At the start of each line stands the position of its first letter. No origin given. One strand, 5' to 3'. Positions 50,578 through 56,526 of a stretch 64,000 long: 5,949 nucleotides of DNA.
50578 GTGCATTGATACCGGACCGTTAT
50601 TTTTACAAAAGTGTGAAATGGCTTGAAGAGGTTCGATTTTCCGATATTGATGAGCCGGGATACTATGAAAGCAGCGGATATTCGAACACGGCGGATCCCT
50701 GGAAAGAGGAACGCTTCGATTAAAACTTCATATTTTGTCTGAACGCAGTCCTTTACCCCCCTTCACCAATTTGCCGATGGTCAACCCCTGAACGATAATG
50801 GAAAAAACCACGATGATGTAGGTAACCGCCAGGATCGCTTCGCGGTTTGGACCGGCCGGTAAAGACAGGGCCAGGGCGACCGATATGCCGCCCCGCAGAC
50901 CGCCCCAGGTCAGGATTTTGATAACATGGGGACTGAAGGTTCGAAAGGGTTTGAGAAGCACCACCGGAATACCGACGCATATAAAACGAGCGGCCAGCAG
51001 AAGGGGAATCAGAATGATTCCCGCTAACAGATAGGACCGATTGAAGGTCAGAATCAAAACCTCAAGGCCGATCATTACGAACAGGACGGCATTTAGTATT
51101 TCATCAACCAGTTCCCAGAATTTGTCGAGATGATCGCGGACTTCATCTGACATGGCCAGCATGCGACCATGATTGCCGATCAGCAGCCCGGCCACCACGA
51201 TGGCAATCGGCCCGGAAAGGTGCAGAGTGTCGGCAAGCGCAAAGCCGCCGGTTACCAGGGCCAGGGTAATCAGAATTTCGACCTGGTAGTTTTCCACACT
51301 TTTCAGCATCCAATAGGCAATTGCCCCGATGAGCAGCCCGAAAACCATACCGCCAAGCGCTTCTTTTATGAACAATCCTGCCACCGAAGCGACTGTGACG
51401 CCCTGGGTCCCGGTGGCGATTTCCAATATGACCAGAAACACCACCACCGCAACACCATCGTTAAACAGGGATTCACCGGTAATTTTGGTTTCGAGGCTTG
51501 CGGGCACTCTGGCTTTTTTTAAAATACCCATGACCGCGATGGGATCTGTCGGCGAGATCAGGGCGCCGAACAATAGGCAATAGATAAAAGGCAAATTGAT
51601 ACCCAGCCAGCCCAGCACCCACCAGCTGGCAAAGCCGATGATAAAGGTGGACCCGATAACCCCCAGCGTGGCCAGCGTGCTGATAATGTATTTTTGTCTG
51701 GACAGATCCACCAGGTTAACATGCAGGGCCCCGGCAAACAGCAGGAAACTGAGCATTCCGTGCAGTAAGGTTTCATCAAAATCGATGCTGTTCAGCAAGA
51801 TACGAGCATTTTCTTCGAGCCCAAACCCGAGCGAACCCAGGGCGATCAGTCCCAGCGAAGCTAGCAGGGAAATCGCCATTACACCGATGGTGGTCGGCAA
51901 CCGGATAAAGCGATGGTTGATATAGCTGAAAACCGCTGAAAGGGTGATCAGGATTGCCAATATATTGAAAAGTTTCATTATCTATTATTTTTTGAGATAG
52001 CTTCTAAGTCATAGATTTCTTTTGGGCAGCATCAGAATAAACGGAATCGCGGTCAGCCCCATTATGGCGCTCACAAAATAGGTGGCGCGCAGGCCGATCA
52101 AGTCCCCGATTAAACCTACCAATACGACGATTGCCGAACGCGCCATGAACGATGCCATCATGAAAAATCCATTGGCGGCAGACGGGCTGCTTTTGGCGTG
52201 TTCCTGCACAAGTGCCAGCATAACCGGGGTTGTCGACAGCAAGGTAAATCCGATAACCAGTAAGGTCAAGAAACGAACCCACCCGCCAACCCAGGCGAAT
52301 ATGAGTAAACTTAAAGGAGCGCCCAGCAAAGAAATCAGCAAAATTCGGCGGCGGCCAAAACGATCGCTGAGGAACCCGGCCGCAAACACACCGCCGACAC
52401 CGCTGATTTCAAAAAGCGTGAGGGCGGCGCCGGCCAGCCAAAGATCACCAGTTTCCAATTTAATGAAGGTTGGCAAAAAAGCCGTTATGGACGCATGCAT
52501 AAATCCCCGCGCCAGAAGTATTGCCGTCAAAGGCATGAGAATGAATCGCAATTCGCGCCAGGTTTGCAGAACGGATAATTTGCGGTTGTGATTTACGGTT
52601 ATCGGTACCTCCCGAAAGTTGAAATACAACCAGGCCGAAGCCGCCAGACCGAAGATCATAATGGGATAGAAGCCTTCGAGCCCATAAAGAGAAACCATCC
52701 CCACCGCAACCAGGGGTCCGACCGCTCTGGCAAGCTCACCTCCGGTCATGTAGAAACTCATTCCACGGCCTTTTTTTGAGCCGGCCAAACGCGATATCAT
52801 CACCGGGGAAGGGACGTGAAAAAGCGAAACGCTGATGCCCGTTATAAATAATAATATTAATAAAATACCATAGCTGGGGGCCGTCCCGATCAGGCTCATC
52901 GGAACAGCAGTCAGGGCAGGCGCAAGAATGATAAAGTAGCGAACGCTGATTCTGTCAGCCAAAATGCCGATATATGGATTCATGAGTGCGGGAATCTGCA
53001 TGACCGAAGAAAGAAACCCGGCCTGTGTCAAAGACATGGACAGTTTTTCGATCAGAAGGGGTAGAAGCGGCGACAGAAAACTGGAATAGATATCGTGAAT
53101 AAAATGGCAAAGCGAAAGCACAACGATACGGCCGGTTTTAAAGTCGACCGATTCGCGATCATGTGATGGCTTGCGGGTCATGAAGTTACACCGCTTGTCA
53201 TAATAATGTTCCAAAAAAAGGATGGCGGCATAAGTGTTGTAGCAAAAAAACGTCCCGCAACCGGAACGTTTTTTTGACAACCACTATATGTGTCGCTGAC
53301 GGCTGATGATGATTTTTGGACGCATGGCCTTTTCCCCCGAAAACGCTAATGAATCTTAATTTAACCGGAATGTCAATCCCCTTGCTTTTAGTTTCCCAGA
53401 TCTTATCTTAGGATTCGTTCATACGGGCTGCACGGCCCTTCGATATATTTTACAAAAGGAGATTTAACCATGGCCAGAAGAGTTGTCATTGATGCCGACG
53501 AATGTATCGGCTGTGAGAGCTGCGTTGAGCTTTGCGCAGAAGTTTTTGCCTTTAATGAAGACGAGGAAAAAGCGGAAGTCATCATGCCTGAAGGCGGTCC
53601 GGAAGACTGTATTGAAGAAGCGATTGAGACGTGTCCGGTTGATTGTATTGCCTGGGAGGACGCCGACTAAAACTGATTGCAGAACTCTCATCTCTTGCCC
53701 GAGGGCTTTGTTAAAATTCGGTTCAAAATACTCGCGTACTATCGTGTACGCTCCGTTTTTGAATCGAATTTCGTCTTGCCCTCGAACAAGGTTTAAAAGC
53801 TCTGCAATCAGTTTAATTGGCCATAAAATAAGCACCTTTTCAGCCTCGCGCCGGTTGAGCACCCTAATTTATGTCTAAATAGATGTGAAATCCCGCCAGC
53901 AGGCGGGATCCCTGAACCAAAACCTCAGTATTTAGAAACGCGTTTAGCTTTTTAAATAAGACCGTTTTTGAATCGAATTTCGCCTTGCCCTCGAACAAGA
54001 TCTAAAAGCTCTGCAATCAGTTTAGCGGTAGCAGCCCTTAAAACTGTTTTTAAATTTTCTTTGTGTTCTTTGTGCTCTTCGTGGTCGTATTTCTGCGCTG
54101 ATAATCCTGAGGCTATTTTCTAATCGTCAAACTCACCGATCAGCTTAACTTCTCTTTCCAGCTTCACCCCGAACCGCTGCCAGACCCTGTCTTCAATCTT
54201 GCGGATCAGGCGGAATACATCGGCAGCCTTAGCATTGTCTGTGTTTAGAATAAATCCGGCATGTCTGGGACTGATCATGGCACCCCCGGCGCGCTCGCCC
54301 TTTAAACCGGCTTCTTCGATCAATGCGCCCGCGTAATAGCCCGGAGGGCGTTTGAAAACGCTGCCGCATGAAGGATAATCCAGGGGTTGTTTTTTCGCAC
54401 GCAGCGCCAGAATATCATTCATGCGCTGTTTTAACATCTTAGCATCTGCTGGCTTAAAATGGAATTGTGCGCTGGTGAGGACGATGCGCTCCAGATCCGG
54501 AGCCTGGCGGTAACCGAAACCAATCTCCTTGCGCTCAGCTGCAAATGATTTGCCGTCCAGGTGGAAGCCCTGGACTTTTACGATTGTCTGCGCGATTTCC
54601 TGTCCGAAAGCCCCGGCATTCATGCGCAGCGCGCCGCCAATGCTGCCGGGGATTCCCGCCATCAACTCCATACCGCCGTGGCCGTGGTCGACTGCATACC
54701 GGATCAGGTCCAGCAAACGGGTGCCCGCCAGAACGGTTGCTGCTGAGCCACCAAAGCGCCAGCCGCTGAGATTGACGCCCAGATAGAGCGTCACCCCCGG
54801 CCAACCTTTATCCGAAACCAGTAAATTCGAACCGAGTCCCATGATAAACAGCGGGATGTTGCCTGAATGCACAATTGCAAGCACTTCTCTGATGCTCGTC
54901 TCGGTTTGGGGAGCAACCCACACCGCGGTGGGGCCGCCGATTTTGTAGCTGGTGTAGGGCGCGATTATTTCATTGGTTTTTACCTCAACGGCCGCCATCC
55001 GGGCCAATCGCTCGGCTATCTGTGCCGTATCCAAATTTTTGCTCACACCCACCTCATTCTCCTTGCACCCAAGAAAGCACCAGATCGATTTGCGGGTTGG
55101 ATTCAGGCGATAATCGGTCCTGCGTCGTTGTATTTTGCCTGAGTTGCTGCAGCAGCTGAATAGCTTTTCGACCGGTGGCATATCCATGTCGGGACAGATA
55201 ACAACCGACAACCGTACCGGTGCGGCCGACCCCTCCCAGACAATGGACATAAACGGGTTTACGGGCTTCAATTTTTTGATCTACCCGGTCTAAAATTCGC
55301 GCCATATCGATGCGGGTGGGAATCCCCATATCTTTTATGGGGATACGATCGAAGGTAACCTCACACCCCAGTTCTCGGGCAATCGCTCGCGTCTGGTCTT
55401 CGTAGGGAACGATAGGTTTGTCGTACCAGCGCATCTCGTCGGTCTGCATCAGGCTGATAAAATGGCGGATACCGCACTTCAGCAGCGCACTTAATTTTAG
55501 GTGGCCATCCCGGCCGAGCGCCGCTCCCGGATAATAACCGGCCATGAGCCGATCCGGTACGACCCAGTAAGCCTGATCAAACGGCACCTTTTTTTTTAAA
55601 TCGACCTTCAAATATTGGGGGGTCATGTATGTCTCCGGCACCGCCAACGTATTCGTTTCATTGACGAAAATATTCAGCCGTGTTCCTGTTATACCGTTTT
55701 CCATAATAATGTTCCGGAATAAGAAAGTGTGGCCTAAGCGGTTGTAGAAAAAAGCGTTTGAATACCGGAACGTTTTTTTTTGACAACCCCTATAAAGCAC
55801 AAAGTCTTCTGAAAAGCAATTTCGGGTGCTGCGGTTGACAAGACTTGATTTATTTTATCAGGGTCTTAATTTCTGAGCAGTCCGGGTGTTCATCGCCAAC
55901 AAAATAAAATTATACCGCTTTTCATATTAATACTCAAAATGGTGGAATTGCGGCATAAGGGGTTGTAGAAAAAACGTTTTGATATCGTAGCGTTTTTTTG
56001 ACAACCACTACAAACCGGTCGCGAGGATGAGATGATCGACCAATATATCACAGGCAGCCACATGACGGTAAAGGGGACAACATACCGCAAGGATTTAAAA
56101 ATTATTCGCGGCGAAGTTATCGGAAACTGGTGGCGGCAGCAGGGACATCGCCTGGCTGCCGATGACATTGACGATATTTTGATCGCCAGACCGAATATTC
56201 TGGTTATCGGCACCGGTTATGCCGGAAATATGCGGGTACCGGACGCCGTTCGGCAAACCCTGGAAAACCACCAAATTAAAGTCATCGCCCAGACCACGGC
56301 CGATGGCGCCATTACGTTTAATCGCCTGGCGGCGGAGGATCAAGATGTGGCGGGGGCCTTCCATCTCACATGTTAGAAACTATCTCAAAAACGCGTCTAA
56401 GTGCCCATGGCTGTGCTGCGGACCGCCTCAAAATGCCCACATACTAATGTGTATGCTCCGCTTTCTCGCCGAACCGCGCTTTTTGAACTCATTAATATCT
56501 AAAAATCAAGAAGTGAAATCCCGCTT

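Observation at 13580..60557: Dispersed ~104-bp hairpin repeat family: 8 copies in 64 kb, mostly co-oriented with adjacent genes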

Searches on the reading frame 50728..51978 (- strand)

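Call 10: search_protein_families(library=pfam, proteins=[window:50728-51978:-])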
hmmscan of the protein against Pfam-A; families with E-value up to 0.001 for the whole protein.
window:50728-51978:- (416 aa): 1 family
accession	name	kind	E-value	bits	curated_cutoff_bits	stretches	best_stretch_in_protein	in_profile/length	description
PF00999.27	Na_H_Exchanger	-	6.8e-58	196.7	26.2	1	13-406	2-374/375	Sodium/hydrogen exchanger, transmembrane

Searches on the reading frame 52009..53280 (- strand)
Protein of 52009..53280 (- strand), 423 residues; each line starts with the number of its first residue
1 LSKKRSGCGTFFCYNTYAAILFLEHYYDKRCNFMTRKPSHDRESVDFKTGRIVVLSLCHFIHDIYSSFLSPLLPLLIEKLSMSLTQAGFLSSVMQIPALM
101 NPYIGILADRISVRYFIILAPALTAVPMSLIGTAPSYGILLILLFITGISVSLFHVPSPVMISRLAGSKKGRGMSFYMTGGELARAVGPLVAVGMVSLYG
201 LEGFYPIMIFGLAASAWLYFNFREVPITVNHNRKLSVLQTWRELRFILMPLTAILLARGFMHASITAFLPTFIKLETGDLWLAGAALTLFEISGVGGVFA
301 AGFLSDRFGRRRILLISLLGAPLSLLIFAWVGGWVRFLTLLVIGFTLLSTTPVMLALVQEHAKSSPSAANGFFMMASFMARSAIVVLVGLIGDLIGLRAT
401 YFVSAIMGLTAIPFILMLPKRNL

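Call 9: search_protein_families(library=pfam, proteins=[window:52009-53280:-])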
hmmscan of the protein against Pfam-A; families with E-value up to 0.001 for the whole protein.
window:52009-53280:- (423 aa): 2 families
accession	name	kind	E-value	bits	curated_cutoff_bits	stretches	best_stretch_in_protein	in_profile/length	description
PF07690.21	MFS_1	-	2.4e-47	162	33.4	2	55-382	1-344/347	Major Facilitator Superfamily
PF00083.30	Sugar_tr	-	1.2e-08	34.7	22.3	1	8-196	8-158/452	Sugar (and other) transporter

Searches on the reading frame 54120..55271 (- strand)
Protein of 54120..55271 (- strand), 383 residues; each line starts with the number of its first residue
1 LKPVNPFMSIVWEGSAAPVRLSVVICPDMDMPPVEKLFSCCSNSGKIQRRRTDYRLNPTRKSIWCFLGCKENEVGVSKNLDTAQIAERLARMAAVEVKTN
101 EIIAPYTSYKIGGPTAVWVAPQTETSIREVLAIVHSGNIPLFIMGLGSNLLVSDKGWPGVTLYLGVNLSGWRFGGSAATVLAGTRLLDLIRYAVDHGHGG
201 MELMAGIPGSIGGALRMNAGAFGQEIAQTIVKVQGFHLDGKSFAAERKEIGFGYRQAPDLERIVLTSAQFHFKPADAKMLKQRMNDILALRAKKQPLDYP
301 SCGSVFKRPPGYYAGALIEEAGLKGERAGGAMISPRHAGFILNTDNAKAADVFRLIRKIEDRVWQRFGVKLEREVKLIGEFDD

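Call 9: search_protein_families(library=pfam, proteins=[window:54120-55271:-])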
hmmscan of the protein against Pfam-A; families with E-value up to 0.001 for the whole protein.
window:54120-55271:- (383 aa): 2 families
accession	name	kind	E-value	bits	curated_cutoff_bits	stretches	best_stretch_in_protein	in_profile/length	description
PF02873.21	MurB_C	-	1.4e-35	121.9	27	1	281-378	3-99/99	UDP-N-acetylenolpyruvoylglucosamine reductase, C-terminal domain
PF01565.28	FAD_binding_4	-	1.8e-12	47.6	26.4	1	117-233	3-126/139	FAD binding domain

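Call 11: find_related_loci(query=window:54120-55271:-, collection=genome_contigs, flank=10000)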
Query window:54120-55271:- (383 aa) in genome_contigs; peptide patterns used: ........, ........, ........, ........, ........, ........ (x = any residue, [..] = any of these).
61 stretches matched a pattern; 1 encode a relative of the query (tblastn E <= 1e-3); 1 distinct loci.
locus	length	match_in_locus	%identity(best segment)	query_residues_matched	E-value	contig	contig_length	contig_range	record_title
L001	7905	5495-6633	76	3-382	1e-158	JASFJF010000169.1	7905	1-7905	MAG: Desulfobacterales bacterium isolate D0608S20remetaG_sub_Bin_263 D0608S20remetaG_FD_scaffold_2816_c1, whole genome s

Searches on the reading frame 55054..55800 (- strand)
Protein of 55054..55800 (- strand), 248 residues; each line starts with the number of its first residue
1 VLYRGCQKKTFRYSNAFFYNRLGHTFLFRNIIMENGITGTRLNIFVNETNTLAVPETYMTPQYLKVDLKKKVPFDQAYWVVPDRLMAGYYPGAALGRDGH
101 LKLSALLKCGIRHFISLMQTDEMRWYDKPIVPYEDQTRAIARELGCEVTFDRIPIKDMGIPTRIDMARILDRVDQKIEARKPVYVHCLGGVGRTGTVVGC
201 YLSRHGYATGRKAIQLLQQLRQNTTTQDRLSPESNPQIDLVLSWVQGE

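Call 10: search_protein_families(library=pfam, proteins=[window:55054-55800:-])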
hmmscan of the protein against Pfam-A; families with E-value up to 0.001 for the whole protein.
window:55054-55800:- (248 aa): 6 families
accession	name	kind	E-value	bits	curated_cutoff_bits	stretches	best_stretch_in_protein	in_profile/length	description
PF22784.1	PTP-SAK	-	1.9e-18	67.4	27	1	78-218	5-121/153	Swiss Army Knife protein, DSP-PTPase phosphatase domain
PF22785.1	Tc-R-P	-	3.9e-17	63.2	27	1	138-206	33-105/106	Polymorphic toxin system, DSP-PTPase phosphatase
PF22741.1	PTP-NADK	-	1e-10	41.7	27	1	106-219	44-144/163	DSP-PTPase phosphatase fused to NAD+ Kinase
PF00782.25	DSPc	-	5.9e-10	39.5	33.5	1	147-224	39-117/133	Dual specificity phosphatase, catalytic domain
PF14566.11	PTPlike_phytase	-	1.7e-05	25.4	27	1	142-198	96-151/158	Inositol hexakisphosphate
PF00102.32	Y_phosphatase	-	2.5e-05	24.5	20.9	1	157-203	144-192/234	Protein-tyrosine phosphatase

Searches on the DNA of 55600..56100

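Call 47: search_rna_families(source=window, start=55600, end=56100, threshold=evalue, max_evalue=1)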
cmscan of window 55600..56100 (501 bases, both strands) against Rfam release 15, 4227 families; matches with E-value up to 1: 0.
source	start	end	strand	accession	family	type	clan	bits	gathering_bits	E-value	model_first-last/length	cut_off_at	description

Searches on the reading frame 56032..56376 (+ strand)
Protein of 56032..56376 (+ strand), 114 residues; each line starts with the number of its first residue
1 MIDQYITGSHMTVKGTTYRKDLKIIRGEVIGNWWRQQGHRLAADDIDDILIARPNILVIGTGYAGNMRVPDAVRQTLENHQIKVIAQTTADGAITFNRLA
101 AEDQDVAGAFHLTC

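Call 10: search_protein_families(library=pfam, proteins=[window:56032-56376:+])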
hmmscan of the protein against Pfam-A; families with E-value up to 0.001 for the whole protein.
window:56032-56376:+ (114 aa): 1 family
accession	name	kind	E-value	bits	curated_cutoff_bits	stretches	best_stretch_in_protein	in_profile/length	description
PF04430.19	DUF498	-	2e-21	76.5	33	1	7-111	5-109/109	Protein of unknown function (DUF498/DUF598)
